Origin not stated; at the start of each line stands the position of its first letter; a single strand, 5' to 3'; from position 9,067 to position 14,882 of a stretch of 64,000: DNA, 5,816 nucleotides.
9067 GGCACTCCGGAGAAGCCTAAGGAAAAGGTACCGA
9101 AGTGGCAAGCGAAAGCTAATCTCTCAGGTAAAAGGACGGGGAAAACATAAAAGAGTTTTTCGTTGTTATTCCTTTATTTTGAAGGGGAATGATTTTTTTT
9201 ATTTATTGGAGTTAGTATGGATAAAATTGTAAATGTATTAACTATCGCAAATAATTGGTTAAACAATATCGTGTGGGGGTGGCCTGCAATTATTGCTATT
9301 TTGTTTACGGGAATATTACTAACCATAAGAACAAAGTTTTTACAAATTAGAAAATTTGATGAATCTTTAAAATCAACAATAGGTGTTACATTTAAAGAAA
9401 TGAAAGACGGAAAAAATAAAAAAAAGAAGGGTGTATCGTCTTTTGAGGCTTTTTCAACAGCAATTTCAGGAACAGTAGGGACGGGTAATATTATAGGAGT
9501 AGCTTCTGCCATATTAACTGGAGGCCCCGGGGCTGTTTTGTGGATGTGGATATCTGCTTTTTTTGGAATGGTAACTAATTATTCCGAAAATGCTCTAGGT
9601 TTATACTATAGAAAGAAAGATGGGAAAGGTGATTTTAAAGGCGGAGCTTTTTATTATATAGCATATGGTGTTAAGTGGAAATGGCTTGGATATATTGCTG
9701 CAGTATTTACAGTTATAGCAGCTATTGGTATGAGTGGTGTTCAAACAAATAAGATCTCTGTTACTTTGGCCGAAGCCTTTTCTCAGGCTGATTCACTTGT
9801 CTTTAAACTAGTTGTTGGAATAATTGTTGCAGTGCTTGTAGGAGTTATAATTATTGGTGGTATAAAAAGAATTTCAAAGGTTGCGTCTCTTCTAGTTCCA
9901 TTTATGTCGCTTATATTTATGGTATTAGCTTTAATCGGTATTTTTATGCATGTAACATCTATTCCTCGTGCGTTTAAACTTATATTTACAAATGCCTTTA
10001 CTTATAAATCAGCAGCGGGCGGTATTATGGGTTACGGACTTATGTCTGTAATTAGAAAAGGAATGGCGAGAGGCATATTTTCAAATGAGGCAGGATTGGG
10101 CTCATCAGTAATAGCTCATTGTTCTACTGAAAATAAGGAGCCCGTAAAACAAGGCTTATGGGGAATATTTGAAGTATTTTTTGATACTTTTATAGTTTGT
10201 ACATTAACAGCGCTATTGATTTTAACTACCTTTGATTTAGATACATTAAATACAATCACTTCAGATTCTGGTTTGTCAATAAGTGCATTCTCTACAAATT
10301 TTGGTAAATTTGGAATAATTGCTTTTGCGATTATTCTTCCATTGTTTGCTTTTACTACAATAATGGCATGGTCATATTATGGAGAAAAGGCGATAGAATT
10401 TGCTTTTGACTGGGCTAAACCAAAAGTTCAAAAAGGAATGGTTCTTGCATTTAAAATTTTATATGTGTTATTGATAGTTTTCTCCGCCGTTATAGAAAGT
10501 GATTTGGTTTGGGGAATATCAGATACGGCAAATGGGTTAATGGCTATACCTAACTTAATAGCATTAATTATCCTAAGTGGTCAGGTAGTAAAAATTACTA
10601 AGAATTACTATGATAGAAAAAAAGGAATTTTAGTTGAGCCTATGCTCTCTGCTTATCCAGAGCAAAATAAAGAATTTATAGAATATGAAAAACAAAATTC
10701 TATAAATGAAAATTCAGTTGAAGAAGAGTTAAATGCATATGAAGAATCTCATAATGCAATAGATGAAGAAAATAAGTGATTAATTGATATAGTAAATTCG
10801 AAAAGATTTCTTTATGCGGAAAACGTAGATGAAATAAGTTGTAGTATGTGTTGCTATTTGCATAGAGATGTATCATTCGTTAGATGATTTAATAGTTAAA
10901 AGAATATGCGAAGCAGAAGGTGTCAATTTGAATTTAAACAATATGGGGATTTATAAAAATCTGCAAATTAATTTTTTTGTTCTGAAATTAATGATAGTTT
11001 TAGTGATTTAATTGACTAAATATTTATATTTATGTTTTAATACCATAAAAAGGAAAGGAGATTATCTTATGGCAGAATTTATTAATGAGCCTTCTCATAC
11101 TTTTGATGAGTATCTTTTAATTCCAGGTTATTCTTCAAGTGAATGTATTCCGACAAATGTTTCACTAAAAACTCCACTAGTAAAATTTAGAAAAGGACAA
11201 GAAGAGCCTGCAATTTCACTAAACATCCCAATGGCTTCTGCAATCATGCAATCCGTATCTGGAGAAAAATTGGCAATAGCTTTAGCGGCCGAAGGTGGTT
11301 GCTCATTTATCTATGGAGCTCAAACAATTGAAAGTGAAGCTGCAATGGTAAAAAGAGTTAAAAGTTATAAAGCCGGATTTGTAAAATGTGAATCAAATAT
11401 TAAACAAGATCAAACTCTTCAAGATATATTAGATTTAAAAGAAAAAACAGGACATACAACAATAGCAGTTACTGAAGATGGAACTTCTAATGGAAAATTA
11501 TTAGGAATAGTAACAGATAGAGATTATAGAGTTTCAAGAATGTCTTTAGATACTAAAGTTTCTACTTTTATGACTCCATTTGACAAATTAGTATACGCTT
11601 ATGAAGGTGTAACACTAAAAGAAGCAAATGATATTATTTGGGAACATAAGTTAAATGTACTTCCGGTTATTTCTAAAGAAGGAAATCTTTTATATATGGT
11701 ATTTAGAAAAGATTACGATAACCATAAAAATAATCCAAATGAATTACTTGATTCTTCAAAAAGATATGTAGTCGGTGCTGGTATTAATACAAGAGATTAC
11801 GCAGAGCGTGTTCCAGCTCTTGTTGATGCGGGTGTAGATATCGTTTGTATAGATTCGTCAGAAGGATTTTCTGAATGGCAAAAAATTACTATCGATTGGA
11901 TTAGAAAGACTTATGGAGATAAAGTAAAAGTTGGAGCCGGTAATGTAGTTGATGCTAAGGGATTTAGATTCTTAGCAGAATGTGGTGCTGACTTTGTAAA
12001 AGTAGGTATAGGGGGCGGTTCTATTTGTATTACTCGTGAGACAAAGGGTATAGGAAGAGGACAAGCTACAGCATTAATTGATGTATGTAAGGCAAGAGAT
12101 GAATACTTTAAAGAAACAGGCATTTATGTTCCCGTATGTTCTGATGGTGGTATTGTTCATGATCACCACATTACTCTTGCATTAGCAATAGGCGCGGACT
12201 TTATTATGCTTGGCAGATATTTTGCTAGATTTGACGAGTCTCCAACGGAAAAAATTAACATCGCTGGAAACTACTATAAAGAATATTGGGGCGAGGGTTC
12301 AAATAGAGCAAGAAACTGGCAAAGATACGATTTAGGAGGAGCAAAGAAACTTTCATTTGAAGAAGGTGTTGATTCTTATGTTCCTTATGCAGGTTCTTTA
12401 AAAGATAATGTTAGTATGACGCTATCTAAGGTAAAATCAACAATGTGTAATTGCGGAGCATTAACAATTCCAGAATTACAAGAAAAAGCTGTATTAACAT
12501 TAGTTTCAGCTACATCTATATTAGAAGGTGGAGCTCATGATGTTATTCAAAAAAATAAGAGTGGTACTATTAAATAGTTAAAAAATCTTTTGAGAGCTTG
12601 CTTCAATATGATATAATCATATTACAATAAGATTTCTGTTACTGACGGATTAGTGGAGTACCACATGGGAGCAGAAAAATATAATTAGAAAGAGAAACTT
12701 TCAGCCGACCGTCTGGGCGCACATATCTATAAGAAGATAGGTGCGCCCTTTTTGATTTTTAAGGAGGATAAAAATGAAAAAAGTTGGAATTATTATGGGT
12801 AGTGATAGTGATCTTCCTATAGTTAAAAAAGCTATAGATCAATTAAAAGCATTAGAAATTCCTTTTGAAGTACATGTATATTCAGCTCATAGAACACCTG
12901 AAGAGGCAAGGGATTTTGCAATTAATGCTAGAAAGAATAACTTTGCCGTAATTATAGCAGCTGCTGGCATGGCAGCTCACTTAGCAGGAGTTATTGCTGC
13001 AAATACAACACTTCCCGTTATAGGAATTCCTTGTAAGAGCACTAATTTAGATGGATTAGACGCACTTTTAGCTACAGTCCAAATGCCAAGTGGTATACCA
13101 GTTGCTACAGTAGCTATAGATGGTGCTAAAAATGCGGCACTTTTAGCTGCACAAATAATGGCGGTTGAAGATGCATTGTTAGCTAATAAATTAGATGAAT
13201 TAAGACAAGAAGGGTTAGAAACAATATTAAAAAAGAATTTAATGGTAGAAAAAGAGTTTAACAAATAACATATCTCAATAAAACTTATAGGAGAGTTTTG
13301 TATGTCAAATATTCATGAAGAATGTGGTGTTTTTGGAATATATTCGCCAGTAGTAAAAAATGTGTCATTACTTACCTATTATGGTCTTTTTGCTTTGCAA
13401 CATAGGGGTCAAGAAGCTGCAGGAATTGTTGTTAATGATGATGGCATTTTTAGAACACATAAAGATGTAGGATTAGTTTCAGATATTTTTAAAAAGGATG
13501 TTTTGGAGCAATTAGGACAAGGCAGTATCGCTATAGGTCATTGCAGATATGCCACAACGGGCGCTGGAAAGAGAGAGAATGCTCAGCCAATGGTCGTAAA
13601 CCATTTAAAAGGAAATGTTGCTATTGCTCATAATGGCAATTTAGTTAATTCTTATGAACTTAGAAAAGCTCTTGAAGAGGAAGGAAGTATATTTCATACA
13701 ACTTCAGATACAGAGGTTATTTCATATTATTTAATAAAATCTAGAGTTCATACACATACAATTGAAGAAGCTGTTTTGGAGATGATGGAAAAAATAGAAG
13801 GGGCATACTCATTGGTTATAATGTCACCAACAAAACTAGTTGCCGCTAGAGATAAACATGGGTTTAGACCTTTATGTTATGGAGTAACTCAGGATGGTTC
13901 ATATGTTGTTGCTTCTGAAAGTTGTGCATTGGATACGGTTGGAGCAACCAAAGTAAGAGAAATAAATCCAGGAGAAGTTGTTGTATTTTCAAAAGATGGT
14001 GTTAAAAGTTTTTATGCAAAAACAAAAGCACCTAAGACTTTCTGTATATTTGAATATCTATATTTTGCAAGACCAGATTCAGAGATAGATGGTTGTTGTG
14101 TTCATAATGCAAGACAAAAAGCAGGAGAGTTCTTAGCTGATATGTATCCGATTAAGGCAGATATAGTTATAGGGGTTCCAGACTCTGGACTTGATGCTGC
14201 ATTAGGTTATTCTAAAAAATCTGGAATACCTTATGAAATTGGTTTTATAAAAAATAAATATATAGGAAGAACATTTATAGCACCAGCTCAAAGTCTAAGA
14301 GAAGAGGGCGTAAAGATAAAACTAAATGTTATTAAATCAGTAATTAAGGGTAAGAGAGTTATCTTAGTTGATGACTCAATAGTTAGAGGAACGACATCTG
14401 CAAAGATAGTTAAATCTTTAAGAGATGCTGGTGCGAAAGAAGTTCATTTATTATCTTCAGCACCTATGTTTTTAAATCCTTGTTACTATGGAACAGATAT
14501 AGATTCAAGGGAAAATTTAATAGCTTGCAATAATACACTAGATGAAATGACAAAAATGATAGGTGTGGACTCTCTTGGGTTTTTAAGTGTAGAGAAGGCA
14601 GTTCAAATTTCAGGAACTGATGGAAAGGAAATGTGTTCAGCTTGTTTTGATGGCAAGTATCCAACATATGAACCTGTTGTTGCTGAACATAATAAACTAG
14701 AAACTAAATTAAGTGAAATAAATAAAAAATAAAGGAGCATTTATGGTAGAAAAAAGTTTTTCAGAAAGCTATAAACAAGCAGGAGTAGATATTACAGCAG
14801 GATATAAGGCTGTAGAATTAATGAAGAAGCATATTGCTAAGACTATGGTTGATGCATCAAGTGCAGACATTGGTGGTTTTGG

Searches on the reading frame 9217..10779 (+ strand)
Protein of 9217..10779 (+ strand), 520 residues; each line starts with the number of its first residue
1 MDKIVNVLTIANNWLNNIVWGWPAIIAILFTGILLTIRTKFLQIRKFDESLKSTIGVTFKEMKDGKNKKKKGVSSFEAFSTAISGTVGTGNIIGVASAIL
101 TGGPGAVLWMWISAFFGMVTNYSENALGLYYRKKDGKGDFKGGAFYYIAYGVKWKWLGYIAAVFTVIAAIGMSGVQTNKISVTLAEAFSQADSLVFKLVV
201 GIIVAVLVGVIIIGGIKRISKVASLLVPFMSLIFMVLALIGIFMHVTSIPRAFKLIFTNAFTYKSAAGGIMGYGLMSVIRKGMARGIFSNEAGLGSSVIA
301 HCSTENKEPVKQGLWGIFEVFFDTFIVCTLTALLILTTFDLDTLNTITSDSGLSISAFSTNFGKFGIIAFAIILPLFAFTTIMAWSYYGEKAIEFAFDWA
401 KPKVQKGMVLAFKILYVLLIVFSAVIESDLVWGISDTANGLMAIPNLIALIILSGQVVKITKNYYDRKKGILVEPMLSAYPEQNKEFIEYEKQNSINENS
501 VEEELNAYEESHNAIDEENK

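Call 65: search_protein_families(library=pfam, proteins=[window:9217-10779:+], max_evalue=0.00001)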
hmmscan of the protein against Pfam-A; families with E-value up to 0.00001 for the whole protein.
window:9217-10779:+ (520 aa): 1 family
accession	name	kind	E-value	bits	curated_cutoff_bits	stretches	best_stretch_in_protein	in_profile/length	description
PF01235.23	Na_Ala_symp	-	9e-133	443.8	24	1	63-469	3-384/392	Sodium:alanine symporter family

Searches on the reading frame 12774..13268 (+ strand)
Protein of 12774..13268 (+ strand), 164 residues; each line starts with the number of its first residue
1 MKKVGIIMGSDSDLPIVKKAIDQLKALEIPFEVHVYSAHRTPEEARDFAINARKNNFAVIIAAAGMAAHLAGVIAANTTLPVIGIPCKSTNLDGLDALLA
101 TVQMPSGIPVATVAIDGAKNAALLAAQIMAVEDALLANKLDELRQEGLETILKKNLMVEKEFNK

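Call 65: search_protein_families(library=pfam, proteins=[window:12774-13268:+], max_evalue=0.00001)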
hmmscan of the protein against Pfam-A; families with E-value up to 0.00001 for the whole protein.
window:12774-13268:+ (164 aa): 1 family
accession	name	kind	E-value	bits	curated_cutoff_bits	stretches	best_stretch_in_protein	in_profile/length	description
PF00731.26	AIRC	-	7e-63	211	30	1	3-146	1-144/148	AIR carboxylase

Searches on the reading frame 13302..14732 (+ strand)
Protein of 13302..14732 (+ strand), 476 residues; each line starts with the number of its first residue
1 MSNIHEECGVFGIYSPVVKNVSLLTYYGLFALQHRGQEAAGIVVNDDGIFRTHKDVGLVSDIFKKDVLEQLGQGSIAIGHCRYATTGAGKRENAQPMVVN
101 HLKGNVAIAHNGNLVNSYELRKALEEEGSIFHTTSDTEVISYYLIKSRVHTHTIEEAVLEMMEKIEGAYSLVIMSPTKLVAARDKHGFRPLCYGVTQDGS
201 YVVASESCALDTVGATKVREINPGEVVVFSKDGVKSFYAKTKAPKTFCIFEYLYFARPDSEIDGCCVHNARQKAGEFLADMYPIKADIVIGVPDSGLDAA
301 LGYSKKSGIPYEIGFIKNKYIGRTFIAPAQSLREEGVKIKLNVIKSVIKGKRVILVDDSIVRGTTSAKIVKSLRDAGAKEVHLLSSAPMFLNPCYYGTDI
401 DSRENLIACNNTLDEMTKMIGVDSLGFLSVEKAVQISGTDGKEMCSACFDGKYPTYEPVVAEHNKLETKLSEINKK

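Call 65: search_protein_families(library=pfam, proteins=[window:13302-14732:+], max_evalue=0.00001)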
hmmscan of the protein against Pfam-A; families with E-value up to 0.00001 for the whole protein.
window:13302-14732:+ (476 aa): 4 families
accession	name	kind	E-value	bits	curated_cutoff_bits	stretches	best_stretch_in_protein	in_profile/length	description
PF13537.11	GATase_7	-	2.1e-23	83.1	25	1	89-210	8-121/123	Glutamine amidotransferase domain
PF13522.11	GATase_6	-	4.1e-22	79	27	1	73-206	9-130/130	Glutamine amidotransferase domain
PF00156.33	Pribosyltran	-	1.1e-08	35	26.3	1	271-384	16-121/158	Phosphoribosyl transferase domain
PF00310.26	GATase_2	-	1.5e-06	27.7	19.9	0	161-228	324-393/420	Glutamine amidotransferases class-II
